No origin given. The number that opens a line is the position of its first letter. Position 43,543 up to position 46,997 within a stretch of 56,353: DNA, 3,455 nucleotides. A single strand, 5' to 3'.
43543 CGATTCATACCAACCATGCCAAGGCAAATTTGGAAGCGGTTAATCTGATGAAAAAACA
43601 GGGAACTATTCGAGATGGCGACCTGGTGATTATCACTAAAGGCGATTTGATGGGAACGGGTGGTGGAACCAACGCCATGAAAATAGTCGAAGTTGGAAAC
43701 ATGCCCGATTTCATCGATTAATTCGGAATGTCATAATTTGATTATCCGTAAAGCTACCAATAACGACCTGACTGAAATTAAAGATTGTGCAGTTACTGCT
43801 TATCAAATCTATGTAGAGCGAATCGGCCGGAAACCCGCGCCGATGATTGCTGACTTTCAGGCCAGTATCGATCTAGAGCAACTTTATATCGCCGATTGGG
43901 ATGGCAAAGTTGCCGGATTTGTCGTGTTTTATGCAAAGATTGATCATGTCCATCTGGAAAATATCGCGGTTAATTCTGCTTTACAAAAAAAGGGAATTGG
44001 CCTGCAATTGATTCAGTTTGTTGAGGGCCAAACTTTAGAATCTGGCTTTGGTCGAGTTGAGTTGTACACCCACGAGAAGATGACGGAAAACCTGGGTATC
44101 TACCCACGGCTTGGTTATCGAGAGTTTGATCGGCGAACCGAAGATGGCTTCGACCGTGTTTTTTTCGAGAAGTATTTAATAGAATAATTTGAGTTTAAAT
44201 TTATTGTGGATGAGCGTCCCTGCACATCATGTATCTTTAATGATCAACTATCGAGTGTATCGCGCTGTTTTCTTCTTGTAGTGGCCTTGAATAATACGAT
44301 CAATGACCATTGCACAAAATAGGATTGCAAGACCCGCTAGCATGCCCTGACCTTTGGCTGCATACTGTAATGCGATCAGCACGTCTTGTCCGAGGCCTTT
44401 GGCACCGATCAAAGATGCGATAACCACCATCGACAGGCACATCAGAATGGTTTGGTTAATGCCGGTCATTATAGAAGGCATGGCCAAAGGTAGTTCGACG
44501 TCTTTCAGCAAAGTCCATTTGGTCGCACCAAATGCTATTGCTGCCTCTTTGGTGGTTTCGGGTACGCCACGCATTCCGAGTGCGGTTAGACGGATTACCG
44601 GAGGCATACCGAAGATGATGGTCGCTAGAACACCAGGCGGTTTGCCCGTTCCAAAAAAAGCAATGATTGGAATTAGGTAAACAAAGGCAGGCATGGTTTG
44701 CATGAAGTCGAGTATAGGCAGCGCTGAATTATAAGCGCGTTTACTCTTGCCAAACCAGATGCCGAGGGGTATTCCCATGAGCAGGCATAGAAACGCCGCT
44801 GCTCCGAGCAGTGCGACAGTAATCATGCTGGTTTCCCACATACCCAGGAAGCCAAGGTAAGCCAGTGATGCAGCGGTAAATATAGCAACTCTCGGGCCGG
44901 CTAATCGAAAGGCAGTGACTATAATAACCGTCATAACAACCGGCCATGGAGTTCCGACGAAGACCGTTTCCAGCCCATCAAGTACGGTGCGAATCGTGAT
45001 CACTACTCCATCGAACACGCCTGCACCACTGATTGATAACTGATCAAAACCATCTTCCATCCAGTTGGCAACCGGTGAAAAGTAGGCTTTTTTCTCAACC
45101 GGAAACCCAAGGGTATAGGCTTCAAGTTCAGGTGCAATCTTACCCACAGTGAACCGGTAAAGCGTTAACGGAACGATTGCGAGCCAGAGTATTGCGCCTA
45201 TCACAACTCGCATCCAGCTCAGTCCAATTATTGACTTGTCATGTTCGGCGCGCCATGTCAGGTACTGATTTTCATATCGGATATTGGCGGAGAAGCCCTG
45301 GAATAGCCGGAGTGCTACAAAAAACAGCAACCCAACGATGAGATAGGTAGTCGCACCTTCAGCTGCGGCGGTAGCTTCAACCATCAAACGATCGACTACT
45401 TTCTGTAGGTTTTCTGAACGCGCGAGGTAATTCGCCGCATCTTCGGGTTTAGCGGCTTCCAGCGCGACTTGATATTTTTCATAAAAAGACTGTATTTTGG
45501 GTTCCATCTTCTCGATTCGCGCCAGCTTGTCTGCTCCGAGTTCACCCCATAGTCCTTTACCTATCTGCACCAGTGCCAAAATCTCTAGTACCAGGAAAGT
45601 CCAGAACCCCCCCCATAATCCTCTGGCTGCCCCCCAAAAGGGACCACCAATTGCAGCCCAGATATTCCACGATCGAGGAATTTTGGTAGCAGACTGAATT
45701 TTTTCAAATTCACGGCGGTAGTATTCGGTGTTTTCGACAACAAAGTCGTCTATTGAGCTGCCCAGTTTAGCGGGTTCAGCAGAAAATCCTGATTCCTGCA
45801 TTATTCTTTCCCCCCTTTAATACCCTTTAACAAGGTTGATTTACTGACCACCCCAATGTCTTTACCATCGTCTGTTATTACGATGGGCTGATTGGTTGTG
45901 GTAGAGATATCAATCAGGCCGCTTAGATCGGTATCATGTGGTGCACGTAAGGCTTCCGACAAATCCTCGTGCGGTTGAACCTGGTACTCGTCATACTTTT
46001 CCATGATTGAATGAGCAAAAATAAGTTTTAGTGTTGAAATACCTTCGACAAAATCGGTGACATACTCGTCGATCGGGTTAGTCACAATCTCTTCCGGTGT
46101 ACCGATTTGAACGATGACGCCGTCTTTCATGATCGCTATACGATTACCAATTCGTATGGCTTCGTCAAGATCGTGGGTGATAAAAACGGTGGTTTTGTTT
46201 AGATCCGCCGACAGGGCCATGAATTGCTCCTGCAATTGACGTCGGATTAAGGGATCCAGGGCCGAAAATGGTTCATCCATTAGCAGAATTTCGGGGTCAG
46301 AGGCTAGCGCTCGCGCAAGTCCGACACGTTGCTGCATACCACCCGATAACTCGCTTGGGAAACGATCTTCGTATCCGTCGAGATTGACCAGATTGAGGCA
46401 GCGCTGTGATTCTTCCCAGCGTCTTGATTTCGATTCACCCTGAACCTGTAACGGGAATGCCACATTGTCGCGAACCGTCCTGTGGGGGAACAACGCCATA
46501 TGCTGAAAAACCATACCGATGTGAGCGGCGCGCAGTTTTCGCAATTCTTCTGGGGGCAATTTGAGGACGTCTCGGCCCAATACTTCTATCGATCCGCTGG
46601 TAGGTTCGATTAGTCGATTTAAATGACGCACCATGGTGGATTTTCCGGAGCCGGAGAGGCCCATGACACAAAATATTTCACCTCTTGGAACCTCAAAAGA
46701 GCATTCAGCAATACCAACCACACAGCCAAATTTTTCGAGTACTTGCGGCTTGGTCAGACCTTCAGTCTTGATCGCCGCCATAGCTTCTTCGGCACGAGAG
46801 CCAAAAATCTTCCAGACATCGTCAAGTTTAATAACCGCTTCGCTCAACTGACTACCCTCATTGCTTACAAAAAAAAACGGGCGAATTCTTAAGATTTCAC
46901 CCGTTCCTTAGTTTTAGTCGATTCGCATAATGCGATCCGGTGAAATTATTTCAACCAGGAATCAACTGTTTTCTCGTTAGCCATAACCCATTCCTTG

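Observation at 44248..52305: Accessory island combining a betaine-type ABC importer, a broken LysR regulator and a guanidino-compound enzyme trio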

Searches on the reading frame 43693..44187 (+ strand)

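Call 3: search_protein_families(library=pfam, proteins=[window:43693-44187:+])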
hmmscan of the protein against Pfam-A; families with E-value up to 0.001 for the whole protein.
window:43693-44187:+ (164 aa): 3 families
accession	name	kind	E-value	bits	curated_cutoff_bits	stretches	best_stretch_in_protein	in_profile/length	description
PF00583.31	Acetyltransf_1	-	7.4e-13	49.2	20.7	1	57-142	28-116/116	Acetyltransferase (GNAT) family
PF13508.13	Acetyltransf_7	-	2.6e-10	41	27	1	62-144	3-84/84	Acetyltransferase (GNAT) domain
PF13673.13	Acetyltransf_10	-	3.5e-09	37.2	23.6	1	62-151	31-116/128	Acetyltransferase (GNAT) domain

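Call 4: search_protein_families(library=ncbifam, proteins=[window:43693-44187:+])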
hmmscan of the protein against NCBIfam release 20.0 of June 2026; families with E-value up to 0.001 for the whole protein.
window:43693-44187:+ (164 aa): 4 families
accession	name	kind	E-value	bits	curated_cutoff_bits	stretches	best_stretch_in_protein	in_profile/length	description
TIGR01575.1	rimI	equivalog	2.5e-10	40.6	86.4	1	38-149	11-119/132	ribosomal protein S18-alanine N-acetyltransferase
NF002959.0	PRK03624.1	equivalog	4.7e-07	29.6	124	1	15-146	6-133/147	GNAT family acetyltransferase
NF007025.1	PRK09491.1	equivalog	2.2e-05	24.4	173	1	69-149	46-126/145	ribosomal protein S18-alanine N-acetyltransferase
NF040501.1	resist_ArsN2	equivalog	0.00015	21.4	125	1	60-148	22-107/133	arsenic resistance N-acetyltransferase ArsN2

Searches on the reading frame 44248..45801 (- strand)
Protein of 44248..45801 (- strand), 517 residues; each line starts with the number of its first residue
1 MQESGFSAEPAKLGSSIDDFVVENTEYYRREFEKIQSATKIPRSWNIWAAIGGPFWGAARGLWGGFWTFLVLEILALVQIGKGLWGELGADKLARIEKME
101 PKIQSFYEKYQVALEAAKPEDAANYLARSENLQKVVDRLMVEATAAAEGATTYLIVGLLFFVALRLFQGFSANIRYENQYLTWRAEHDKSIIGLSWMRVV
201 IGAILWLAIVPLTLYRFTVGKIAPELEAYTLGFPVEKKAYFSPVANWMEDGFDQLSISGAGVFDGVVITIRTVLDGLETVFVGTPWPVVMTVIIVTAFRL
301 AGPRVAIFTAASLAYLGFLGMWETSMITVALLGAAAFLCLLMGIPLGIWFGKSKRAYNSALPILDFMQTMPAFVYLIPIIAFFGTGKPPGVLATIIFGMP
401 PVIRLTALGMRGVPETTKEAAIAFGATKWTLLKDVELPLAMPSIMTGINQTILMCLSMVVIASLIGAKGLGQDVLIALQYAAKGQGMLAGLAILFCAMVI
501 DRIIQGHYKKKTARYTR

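Call 3: search_protein_families(library=pfam, proteins=[window:44248-45801:-])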
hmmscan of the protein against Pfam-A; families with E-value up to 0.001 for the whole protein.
window:44248-45801:- (517 aa): 1 family
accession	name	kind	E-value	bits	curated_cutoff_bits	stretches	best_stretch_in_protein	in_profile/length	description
PF00528.27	BPD_transp_1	-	2.1e-24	86.7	26.4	1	343-500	1-167/184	Binding-protein-dependent transport system inner membrane component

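Call 4: search_protein_families(library=ncbifam, proteins=[window:44248-45801:-])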
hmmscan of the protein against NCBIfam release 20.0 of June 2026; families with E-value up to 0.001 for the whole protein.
window:44248-45801:- (517 aa): 20 families
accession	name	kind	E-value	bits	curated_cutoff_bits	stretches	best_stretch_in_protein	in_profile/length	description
TIGR03416.1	ABC_choXWV_perm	equivalog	2.3e-77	260.1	363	1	243-504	5-267/267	choline ABC transporter permease subunit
NF008196.0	PRK10952.1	equivalog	5.4e-74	249.1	439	1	240-514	61-335/356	glycine betaine/L-proline ABC transporter permease ProW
NF040733.1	ABC_perm_U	equivalog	4.4e-15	55.8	295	1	327-506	60-240/251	ABC transporter permease subunit SaoP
NF007545.0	PRK10160.1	equivalog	1.8e-11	44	342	1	315-494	68-249/275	taurine ABC transporter permease TauC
TIGR01183.1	ntrB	equivalog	1.4e-10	41.2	209.05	1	337-504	31-199/202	nitrate ABC transporter permease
TIGR00974.1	3a0107s02c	equivalog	2.5e-09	36.7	193.45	1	306-448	37-190/272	phosphate ABC transporter permease PstA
TIGR01097.1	PhnE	equivalog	4.9e-08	32.8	216.7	1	321-503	57-243/252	phosphonate ABC transporter, permease protein PhnE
TIGR03226.1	PhnU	equivalog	9.6e-08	31.8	283.45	1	370-471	163-263/311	2-aminoethylphosphonate ABC transporter permease subunit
TIGR00969.1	3a0106s02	subfamily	3.6e-07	29.9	240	1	391-486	147-246/272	sulfate ABC transporter permease subunit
NF008049.0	PRK10782.1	subfamily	1.7e-06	27.9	212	1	314-495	6-194/217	methionine ABC transporter permease MetI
TIGR02139.1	permease_CysT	equivalog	2e-06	27.6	246.1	1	391-489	136-241/265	sulfate ABC transporter permease subunit CysT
NF008430.0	PRK11268.1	equivalog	2e-06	27.1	439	1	372-451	138-217/295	phosphate ABC transporter permease PstA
TIGR02141.1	modB_ABC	equivalog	3e-06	27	182.6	1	391-448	84-141/208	molybdate ABC transporter permease subunit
NF011624.0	PRK15050.1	equivalog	5.8e-06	25.6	247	1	389-470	163-244/297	2-aminoethylphosphonate ABC transporter permease subunit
NF006939.0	PRK09421.1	equivalog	1e-05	25.1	262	1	390-448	96-154/230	molybdate ABC transporter permease subunit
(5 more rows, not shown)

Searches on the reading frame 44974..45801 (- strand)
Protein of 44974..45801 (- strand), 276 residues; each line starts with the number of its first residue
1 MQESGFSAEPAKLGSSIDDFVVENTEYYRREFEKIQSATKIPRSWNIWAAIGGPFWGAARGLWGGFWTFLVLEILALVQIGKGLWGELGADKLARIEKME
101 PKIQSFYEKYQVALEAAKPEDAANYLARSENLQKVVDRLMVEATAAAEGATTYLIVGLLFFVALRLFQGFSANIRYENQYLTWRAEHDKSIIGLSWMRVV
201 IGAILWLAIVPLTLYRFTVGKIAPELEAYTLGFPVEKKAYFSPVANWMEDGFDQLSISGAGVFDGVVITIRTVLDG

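Call 54: search_protein_families(library=pfam, max_evalue=1, proteins=[window:44974-45801:-])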
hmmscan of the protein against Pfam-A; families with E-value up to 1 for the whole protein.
seq(276 aa): 1 family
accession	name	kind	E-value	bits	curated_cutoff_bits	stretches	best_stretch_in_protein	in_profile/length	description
PF10947.13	DUF2628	-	0.00039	21.3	23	1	38-79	17-57/93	Protein of unknown function (DUF2628)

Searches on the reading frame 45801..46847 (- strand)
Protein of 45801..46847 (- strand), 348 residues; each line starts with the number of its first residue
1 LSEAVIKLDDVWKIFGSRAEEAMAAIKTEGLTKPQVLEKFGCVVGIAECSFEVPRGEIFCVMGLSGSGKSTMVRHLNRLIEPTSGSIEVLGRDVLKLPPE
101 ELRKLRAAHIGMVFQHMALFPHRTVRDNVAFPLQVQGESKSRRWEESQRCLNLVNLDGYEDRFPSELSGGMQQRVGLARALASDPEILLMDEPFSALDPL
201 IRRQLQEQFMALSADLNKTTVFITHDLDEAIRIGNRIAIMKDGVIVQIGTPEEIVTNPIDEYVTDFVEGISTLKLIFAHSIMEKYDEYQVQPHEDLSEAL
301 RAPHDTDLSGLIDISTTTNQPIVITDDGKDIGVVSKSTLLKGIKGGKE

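Call 3: search_protein_families(library=pfam, proteins=[window:45801-46847:-])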
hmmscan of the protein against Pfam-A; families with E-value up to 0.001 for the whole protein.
window:45801-46847:- (348 aa): 3 families
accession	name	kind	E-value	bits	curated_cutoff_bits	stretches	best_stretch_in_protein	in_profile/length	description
PF00005.33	ABC_tran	-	4.7e-34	118.4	25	1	48-194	3-136/137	ABC transporter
PF13304.12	AAA_21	-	2.9e-07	31.3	27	1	134-225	207-298/304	AAA domain, putative AbiEii toxin, Type IV TA system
PF13191.12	AAA_16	-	0.00073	20.5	32.6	0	55-84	23-57/167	AAA ATPase domain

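Call 4: search_protein_families(library=ncbifam, proteins=[window:45801-46847:-])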
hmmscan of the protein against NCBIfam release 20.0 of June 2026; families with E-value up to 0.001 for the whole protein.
window:45801-46847:- (348 aa): 186 families (the best 25 are shown)
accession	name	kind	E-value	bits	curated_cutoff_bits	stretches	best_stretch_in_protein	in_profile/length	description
TIGR03415.1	ABC_choXWV_ATP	equivalog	4.1e-108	361.7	483.75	1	6-289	1-287/382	choline ABC transporter ATP-binding protein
TIGR01186.1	proV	subfamily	2.1e-104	349.5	326.6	1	39-310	2-275/363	betaine/proline/choline family ABC transporter ATP-binding protein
NF007480.0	PRK10070.1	equivalog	1.8e-91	306.9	444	1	6-282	5-280/400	glycine betaine/L-proline ABC transporter ATP-binding protein ProV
TIGR03265.1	PhnT2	equivalog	3.2e-70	237.1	457.7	1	35-277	9-245/353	putative 2-aminoethylphosphonate ABC transporter ATP-binding protein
TIGR00968.1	3a0106s01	subfamily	3.3e-68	229.7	342.75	1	35-272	5-236/237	sulfate ABC transporter ATP-binding protein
TIGR01187.1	potA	subfamily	8.8e-66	222.2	355.6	1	62-290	2-220/325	polyamine ABC transporter ATP-binding protein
NF006987.0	PRK09452.1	equivalog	5.7e-61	206.3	482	1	36-291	23-272/378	spermidine/putrescine ABC transporter ATP-binding protein PotA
TIGR03258.1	PhnT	equivalog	4.3e-58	197.1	499.15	1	37-271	15-244/359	2-aminoethylphosphonate ABC transport system ATP-binding subunit PhnT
NF008105.0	PRK10851.1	equivalog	6.1e-58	196.2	502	1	39-274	11-244/362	sulfate/thiosulfate ABC transporter ATP-binding protein CysA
NF043075.1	MMSYN1_0197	equivalog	1.5e-57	195.1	550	1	39-287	11-253/341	spermidine/putrescine ABC transporter ATP-binding protein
NF040840.2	tungstate_WtpC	equivalog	2.3e-56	191.6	440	1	46-268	16-232/347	tungstate ABC transporter ATP-binding protein WtpC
NF008513.0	PRK11432.1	equivalog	6.9e-56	189.6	496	1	35-295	11-264/351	ferric ABC transporter ATP-binding protein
NF040933.2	ABC_arch_GlcV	equivalog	9.5e-56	189.2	450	1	41-277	17-252/357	glucose ABC transporter ATP-binding protein GlcV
TIGR02314.1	ABC_MetN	equivalog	4.4e-55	187.1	499.7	1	46-288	21-260/343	methionine ABC transporter ATP-binding protein MetN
NF008653.0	PRK11650.1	subfamily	2.1e-54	185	432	1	41-278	15-245/357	sn-glycerol-3-phosphate ABC transporter ATP-binding protein UgpC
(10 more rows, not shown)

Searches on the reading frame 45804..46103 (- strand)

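Call 54: search_protein_families(library=pfam, max_evalue=1, proteins=[window:45804-46103:-])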
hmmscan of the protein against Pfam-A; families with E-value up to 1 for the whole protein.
seq(100 aa): 4 families
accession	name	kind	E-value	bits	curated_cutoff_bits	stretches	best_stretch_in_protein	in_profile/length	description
PF00571.33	CBS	-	0.013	16.3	24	1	71-96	32-56/57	CBS domain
PF24235.1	RHG29_45_N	-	0.097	13.4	27.7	1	14-53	7-45/108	Rho GTPase-activating protein 29/45 N-terminal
PF16733.10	NRho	-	0.11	13.1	27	1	49-66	4-21/69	Rhomboid N-terminal domain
PF02604.26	PhdYeFM_antitox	-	0.22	11.7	29.8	1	59-86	12-39/74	Antitoxin Phd_YefM, type II toxin-antitoxin system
